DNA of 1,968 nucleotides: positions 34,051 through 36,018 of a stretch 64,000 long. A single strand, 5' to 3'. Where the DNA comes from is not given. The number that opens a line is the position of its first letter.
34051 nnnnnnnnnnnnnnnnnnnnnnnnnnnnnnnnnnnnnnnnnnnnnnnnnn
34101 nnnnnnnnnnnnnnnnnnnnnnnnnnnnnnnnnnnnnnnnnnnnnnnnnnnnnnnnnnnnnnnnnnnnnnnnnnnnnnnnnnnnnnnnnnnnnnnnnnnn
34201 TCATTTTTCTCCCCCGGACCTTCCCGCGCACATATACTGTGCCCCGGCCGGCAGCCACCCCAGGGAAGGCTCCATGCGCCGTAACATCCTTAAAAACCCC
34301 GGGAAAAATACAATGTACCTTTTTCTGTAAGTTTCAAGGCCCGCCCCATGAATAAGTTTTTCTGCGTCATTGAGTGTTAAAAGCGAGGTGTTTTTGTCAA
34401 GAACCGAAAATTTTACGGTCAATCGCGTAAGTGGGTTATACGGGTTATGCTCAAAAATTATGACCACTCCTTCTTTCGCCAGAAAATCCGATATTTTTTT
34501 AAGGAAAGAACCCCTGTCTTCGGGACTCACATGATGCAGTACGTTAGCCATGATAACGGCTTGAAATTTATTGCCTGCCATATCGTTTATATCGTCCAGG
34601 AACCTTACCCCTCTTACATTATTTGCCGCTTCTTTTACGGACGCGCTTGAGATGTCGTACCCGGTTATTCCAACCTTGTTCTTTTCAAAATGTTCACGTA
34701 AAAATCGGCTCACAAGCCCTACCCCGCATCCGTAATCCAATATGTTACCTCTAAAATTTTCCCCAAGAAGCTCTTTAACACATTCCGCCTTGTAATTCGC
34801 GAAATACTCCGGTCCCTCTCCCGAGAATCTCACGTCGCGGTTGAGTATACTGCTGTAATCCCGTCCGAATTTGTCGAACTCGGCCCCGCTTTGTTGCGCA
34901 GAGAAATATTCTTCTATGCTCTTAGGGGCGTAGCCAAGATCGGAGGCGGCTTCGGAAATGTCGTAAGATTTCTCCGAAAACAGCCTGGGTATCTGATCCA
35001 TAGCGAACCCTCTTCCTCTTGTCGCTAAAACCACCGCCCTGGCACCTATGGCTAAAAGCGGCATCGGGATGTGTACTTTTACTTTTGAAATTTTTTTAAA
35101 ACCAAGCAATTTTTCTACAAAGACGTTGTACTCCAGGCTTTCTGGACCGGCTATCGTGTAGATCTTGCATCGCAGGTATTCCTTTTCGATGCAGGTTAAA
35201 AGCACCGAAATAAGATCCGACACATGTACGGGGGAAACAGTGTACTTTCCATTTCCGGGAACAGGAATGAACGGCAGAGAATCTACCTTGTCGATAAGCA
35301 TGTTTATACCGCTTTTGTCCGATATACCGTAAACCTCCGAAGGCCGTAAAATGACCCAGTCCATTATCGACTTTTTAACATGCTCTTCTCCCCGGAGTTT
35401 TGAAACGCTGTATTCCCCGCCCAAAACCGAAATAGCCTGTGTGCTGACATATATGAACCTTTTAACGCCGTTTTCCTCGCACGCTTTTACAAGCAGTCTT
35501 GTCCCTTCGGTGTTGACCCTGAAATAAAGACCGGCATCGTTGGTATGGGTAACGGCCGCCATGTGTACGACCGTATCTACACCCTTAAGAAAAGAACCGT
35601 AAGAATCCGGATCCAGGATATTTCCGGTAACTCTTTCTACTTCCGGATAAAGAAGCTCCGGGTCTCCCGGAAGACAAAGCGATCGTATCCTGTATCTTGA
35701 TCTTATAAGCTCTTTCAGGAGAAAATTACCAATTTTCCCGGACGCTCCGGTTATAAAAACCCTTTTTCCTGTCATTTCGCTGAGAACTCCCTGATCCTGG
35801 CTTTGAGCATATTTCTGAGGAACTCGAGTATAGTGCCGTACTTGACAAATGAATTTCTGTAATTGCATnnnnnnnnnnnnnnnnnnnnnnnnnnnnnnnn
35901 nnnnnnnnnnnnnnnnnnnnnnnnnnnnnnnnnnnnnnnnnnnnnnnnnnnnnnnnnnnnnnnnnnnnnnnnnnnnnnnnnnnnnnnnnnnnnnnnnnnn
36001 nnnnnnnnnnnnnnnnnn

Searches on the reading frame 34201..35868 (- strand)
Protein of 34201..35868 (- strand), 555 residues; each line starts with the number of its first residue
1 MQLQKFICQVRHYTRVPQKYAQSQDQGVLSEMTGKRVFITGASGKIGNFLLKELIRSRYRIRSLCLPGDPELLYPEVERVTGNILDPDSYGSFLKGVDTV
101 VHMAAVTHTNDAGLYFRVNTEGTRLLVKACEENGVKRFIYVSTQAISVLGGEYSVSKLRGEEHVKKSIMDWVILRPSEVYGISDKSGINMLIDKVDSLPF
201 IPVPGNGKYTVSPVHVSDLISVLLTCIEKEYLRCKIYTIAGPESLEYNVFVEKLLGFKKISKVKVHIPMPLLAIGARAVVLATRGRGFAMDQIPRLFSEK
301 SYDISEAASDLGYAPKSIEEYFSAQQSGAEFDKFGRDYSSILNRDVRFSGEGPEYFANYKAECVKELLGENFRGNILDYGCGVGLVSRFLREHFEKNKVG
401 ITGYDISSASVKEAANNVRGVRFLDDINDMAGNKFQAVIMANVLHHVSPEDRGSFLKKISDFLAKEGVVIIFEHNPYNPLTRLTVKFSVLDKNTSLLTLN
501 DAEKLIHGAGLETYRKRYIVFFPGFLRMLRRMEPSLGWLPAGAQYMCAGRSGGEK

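Call 11: search_protein_families(library=pfam, proteins=[window:34201-35868:-], max_evalue=0.01)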
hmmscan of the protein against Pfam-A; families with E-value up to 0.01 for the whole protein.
window:34201-35868:- (555 aa): 17 families
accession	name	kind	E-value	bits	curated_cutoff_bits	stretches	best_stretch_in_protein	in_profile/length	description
PF01370.27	Epimerase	-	4.6e-21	75.8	20.9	1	37-229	1-227/240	NAD dependent epimerase/dehydratase family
PF13460.12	NAD_binding_10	-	1.1e-17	64.9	27.2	1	41-179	1-146/184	NAD(P)H-binding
PF01073.25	3Beta_HSD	-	9.6e-16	58.1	22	1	39-166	2-138/280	3-beta hydroxysteroid dehydrogenase/isomerase family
PF13649.12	Methyltransf_25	-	6.4e-13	49.6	27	1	376-467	1-97/97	Methyltransferase domain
PF07993.18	NAD_binding_4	-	8.6e-13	48.5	20.1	1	85-146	77-139/258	Male sterility protein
PF13489.12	Methyltransf_23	-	1.7e-12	47.8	27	1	364-512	13-160/164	Methyltransferase domain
PF08242.18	Methyltransf_12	-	2.3e-12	47.9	30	1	377-469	1-98/98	Methyltransferase domain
PF04321.23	RmlD_sub_bind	-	2.3e-12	47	27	2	36-145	2-103/287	RmlD substrate binding domain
PF08241.18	Methyltransf_11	-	4.7e-11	43.6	21.2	1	377-471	1-95/95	Methyltransferase domain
PF13847.12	Methyltransf_31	-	2.4e-09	37.5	27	1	375-475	6-113/145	Methyltransferase domain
PF05368.20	NmrA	-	2.2e-08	34.5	27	1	35-143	3-107/298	NmrA-like family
PF02719.21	Polysacc_synt_2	-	2.1e-07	30.9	20.2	1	37-144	1-129/293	Polysaccharide biosynthesis protein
PF05175.20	MTS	-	2.2e-05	24.6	23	1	367-441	26-105/170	Methyltransferase small domain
PF16363.11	GDP_Man_Dehyd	-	5.5e-05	23.2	27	1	38-144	1-130/332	GDP-mannose 4,6 dehydratase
PF02353.26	CMAS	-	0.00023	21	27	1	375-471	65-164/273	Mycolic acid cyclopropane synthetase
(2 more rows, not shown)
